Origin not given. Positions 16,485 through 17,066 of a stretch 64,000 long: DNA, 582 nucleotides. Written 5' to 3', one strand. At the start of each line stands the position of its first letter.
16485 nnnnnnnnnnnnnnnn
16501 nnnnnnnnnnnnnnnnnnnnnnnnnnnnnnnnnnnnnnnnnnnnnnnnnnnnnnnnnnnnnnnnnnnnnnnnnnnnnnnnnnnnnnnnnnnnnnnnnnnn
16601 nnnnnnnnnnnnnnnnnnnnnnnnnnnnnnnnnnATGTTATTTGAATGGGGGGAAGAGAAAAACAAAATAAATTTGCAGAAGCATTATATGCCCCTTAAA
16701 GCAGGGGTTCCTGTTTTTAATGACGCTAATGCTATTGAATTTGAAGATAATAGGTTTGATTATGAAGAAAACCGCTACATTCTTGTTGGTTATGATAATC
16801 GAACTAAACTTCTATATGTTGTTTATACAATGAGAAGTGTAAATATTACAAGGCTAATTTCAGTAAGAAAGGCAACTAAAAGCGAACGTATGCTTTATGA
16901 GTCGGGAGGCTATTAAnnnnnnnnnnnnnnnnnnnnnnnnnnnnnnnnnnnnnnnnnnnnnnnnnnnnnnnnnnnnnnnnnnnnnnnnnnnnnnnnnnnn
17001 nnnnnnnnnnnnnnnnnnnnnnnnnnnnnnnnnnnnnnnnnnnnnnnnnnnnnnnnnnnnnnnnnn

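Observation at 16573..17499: AT-rich BrnT toxin module with two tandem RHH-less BrnA-like ORFs inserted between miaA and hfq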

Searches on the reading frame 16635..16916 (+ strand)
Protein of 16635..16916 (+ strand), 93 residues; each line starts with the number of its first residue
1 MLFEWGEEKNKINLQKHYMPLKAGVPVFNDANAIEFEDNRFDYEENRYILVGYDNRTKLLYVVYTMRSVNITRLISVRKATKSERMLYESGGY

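Call 4: search_protein_families(library=pfam, proteins=[window:16635-16916:+], max_evalue=10)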
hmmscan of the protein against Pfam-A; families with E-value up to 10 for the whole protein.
window:16635-16916:+ (93 aa): 3 families
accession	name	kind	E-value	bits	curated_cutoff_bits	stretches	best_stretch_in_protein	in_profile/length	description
PF04365.19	BrnT_toxin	-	4.4e-22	78.6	34.5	1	5-84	1-77/77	Ribonuclease toxin, BrnT, of type II toxin-antitoxin system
PF14504.11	CAP_assoc_N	-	0.045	14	29.3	1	18-70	7-58/140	CAP-associated N-terminal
PF23405.1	WD40_APC4_C-half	-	0.057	14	27.6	1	54-87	4-37/168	APC4, WD40 domain C-terminal half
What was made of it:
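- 16635..16916 (+): brnT-type toxin gene (93 aa), with a GGAG Shine-Dalgarno sequence at 16626-16629. PF04365, E 4.4e-22 (call 4).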

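Call 5: search_protein_families(library=ncbifam, proteins=[window:16635-16916:+], max_evalue=10)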
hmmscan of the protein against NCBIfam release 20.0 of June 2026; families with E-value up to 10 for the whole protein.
window:16635-16916:+ (93 aa): 0 families
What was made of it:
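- Closest known: Three-component TA systems with an antitoxin that lacks a DNA-binding domain. Different: Here the extra gene is a paralog of the antitoxin with no recognisable DNA-binding domain (calls 4, 5).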

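Call 7: search_solved_structures(query=window:16635-16916:+, max_evalue=1, show_alignments=2)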
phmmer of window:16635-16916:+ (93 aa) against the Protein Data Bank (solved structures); distinct sequences matched with E-value up to 1: 2.
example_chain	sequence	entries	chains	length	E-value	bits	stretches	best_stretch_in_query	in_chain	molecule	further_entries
7vd7_A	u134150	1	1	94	5e-08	36.4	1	1-91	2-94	toxin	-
9t3o_A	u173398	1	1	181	0.54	13.9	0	28-90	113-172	LPS-assembly protein LptD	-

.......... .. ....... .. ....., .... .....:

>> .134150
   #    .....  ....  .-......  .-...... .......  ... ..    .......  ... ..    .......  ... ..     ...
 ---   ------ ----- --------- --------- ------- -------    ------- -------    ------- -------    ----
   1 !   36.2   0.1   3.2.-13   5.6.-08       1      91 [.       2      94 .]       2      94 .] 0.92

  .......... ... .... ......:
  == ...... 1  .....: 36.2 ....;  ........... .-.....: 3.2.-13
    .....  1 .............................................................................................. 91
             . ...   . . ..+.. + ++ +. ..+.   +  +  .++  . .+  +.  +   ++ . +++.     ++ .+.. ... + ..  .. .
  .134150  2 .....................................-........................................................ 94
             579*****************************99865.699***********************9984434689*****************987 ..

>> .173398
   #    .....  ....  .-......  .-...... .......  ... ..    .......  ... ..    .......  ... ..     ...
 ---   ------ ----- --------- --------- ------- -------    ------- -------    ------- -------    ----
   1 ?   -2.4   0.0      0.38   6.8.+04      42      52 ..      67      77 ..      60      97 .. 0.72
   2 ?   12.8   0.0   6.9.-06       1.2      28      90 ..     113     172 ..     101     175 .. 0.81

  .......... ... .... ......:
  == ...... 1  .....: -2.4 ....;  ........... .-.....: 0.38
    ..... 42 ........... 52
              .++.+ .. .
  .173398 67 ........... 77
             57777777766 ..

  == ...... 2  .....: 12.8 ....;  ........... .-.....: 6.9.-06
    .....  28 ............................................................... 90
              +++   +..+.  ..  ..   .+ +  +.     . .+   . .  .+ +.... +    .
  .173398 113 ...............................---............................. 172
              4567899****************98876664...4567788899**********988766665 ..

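Call 43: find_homologous_proteins(query=window:16635-16916:+, max_evalue=0.00001)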
Query window:16635-16916:+ (93 aa): 56 proteins with E <= 0.00001 among 58 candidates.
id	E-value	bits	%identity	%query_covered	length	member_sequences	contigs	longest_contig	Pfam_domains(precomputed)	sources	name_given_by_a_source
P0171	1.4e-50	187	94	100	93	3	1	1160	PF04365.20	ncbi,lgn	-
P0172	4.6e-45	169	85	100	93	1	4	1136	PF04365.20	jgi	jgi:uncharacterized DUF497 family protein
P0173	9.4e-43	162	81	100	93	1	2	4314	PF04365.20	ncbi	-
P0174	4.5e-42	160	78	100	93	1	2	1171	PF04365.20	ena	-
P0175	6.5e-42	159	78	100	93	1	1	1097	PF04365.20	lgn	-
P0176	8.7e-42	159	76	100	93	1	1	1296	PF04365.20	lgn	-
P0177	1.3e-41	158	78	100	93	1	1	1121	PF04365.20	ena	-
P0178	1.3e-41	158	77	100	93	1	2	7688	PF04365.20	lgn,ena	-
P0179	2.4e-41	157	78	100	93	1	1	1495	PF04365.20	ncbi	-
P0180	2.4e-41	157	78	100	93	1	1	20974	PF04365.20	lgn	-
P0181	4.6e-41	156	77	100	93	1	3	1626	PF04365.20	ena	-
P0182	4.7e-41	156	76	100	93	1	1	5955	PF04365.20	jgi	jgi:uncharacterized protein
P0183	6.4e-41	156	76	100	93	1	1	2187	PF04365.20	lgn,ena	-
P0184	1.2e-40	155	76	99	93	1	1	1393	PF04365.20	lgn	-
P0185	1.7e-40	155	75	100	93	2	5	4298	PF04365.20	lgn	-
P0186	2.3e-40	154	75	100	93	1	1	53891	PF04365.20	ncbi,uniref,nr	ncbi:BrnT family toxin [Microbulbifer sp. OS29]|uniref:BrnT family toxin n=1 Tax=Microbulbifer okhot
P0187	2.4e-40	154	77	100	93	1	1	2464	PF04365.20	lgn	-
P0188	2.4e-40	154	76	100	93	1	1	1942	PF04365.20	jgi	jgi:uncharacterized protein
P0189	4.2e-40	153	74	100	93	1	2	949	PF04365.20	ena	-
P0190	4.4e-40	153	76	100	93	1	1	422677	PF04365.20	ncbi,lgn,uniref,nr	ncbi:BrnT family toxin [uncultured Microbulbifer sp.]|uniref:BrnT family toxin n=1 Tax=uncultured Mi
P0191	7.5e-40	153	78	99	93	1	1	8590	PF04365.20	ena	-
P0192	1.6e-39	151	75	100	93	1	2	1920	PF04365.20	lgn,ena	-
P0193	2.7e-39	151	76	97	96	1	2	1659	PF04365.20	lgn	-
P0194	3.4e-39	150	75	100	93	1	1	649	PF04365.20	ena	-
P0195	3.4e-39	150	75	99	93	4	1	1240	PF04365.20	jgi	-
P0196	4.4e-39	150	75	98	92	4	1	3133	PF04365.20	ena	-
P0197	2.5e-38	148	74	99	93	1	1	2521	PF04365.20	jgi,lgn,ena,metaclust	metaclust:\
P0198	1.6e-37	145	73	100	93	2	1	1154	PF04365.20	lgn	-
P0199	3.2e-37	144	72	100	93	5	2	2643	PF04365.20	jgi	jgi:uncharacterized protein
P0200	1.1e-36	142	70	98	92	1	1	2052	PF04365.20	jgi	jgi:uncharacterized DUF497 family protein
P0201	1.3e-36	142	72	100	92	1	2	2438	PF04365.20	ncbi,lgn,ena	-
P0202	2.1e-36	142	70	98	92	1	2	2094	PF04365.20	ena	-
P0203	3.2e-36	141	68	100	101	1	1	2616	PF04365.20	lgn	-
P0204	4.5e-36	140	72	100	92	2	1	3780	PF04365.20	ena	-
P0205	3.0e-35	138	73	95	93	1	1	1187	PF04365.20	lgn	-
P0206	1.1e-34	136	67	99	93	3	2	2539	PF04365.20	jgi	jgi:uncharacterized protein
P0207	2.1e-34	135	68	99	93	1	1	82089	PF04365.20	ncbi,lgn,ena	-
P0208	2.1e-34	135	65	100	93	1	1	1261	PF04365.20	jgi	jgi:uncharacterized DUF497 family protein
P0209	2.6e-34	135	68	100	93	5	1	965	PF04365.20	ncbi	-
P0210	9.0e-34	133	66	100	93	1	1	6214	PF04365.20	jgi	-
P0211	6.9e-33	130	66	99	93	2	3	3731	PF04365.20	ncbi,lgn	-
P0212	9.7e-32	127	79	81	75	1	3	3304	PF04365.20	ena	-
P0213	1.8e-31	126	67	100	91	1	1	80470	PF04365.20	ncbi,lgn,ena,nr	ncbi:MAG TPA: BrnT family toxin [Gammaproteobacteria bacterium]|nr:BrnT family toxin [Gammaproteobac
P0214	3.6e-31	125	77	81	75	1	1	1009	PF04365.20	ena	-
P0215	5.4e-31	124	78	80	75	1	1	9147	PF04365.20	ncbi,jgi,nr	ncbi:MAG: hypothetical protein K0Q78_732 [Cellvibrio sp.]|jgi:uncharacterized DUF497 family protein|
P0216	1.9e-29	119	76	80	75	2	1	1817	PF04365.20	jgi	-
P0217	4.2e-25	105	58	96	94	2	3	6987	PF04365.20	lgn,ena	-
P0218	7.2e-25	105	69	81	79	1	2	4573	PF04365.20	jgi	-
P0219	8.1e-25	105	82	70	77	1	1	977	PF04365.20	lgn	-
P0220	4.8e-24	102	55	98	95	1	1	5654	PF04365.20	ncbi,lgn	-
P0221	5.0e-23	99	54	98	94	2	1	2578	PF04365.20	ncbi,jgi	-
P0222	3.5e-22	96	54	96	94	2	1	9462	PF04365.20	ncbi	-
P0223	3.2e-19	87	52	96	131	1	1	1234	PF04365.20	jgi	-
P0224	3.1e-17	80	68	67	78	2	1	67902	PF04365.20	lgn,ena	-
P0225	1.4e-15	75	81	51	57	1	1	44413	PF04365.20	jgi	-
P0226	2.0e-13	68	51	95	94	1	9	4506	PF04365.20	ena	-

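Call 45: search_solved_structures(query=A5, max_evalue=1, show_alignments=3)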
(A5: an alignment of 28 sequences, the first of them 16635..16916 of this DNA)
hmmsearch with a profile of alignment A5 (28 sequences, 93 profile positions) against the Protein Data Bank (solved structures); distinct sequences matched with E-value up to 1: 3.
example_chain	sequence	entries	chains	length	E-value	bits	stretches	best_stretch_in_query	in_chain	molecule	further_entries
7vd7_A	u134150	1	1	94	6.8e-18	67.9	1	1-90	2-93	toxin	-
3u97_A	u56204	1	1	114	0.00029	24.2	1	1-87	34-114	Ribonuclease toxin BrnT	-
5h66_B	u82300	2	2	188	0.96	12.9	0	27-84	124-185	Chromosome partition protein Smc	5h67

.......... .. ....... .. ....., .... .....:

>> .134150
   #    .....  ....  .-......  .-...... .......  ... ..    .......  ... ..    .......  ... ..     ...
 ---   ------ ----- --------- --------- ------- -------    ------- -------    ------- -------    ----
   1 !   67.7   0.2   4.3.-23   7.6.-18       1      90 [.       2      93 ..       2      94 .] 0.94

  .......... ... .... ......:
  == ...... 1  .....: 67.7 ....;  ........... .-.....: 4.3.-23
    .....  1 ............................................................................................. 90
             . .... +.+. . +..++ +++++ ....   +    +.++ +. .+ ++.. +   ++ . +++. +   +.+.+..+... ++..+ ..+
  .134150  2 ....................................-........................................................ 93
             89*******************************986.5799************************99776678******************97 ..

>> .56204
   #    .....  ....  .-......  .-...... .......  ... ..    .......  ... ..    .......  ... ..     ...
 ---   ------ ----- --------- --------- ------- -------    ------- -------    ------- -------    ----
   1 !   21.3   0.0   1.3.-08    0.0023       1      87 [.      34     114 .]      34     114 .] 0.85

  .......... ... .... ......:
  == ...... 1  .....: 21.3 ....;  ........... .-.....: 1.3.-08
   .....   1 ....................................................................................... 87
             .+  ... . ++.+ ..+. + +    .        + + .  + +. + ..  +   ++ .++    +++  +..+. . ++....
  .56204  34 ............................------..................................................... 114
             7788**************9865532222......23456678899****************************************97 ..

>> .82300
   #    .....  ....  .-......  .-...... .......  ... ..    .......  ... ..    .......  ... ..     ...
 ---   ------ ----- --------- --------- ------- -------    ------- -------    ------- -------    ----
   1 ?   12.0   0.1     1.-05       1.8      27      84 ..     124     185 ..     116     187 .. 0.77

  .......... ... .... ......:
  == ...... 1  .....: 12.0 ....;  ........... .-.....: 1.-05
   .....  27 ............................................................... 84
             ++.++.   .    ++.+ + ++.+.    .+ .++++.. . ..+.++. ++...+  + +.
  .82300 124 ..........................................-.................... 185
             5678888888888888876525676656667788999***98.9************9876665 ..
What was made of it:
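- On BrnT toxin (PF04365 / DUF497 / COG2929): The family profile hits 3u97 BrnT at E 3e-4 (call 45).
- BrnT carries D6G (call 45).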

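Call 46: find_encoding_contigs(protein=P0171, flank=3000, max_places=3)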
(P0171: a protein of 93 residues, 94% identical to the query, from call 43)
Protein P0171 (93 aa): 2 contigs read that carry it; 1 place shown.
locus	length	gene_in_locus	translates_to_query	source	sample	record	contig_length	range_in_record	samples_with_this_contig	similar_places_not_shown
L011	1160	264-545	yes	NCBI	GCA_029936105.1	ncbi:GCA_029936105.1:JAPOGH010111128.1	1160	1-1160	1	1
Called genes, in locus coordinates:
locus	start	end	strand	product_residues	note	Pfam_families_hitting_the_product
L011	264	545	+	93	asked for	PF04365:BrnT_toxin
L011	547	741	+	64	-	-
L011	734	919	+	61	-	-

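Call 47: find_encoding_contigs(protein=P0180, flank=4000, max_places=2)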
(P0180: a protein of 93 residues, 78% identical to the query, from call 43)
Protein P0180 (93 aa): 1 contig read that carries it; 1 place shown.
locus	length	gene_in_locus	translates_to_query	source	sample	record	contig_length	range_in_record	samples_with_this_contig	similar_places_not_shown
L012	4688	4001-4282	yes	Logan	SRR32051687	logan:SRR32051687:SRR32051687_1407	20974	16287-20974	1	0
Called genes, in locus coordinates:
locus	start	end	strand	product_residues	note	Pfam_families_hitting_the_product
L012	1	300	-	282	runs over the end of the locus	PF11300:DUF3102 (weak)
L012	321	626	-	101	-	PF09339:HTH_IclR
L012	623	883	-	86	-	-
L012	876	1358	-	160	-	-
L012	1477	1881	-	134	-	-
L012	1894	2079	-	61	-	-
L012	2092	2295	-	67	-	-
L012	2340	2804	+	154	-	-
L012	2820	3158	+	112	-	-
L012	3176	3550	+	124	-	PF13511:DUF4124 (weak)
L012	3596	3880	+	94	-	-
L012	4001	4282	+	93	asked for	PF04365:BrnT_toxin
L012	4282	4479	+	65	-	-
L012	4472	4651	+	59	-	-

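Call 48: find_encoding_contigs(protein=P0190, flank=4000, max_places=2)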
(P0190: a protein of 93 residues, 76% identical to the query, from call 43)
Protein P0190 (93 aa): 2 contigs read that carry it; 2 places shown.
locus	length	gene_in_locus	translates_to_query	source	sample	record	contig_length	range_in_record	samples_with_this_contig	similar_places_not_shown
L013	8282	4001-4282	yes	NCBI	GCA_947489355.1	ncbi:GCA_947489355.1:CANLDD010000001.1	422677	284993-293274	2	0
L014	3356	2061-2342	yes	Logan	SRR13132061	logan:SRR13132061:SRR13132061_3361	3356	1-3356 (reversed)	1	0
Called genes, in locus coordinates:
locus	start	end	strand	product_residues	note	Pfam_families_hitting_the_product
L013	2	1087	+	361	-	PF00730:HhH-GPD, PF00633:HHH (weak), PF14815:NUDIX_4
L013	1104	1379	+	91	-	PF04362:Iron_traffic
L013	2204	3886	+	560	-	PF13271:DUF4062, PF13424:TPR_12, PF17874:TPR_MalT, PF24885:TPR_NPHP3, PF13424:TPR_12, PF13424:TPR_12, PF14938:SNAP, PF17874:TPR_MalT, +13 more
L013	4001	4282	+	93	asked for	PF04365:BrnT_toxin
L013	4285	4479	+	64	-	-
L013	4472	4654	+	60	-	-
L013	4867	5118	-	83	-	-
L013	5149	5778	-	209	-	-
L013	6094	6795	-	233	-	-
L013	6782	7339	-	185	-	PF25759:HP1_ORF34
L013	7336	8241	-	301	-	-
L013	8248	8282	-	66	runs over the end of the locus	-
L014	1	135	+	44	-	?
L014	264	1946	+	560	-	PF13271:DUF4062, PF17874:TPR_MalT, PF24885:TPR_NPHP3, PF13424:TPR_12, PF13424:TPR_12, PF14938:SNAP, PF24885:TPR_NPHP3, PF17874:TPR_MalT, +20 more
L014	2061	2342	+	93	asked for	PF04365:BrnT_toxin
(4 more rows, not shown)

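Call 56: find_encoding_contigs(protein=P0207, flank=3000, max_places=2)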
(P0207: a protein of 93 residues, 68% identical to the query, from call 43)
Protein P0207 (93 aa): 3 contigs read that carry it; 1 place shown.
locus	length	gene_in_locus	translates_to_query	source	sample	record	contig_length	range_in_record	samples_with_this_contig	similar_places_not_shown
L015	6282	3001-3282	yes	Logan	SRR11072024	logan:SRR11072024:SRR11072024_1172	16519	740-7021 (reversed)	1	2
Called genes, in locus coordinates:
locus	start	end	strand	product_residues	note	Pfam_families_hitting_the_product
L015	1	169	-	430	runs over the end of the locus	PF12867:DinB_2, PF03781:FGE-sulfatase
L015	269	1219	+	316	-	PF00534:Glycos_transf_1, PF13692:Glyco_trans_1_4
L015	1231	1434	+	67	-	-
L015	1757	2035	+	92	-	PF08681:TacA1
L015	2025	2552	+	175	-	PF00583:Acetyltransf_1, PF13673:Acetyltransf_10, PF13508:Acetyltransf_7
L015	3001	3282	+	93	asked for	PF04365:BrnT_toxin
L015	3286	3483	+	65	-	-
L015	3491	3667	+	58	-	-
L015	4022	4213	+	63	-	PF01609:DDE_Tnp_1 (weak)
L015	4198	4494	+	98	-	-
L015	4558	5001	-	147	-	PF14567:SUKH_5, PF09346:SMI1_KNR4, PF14568:SUKH_6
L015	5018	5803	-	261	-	PF13276:HTH_21, PF00665:rve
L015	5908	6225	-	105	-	PF01527:HTH_Tnp_1, PF13384:HTH_23 (weak)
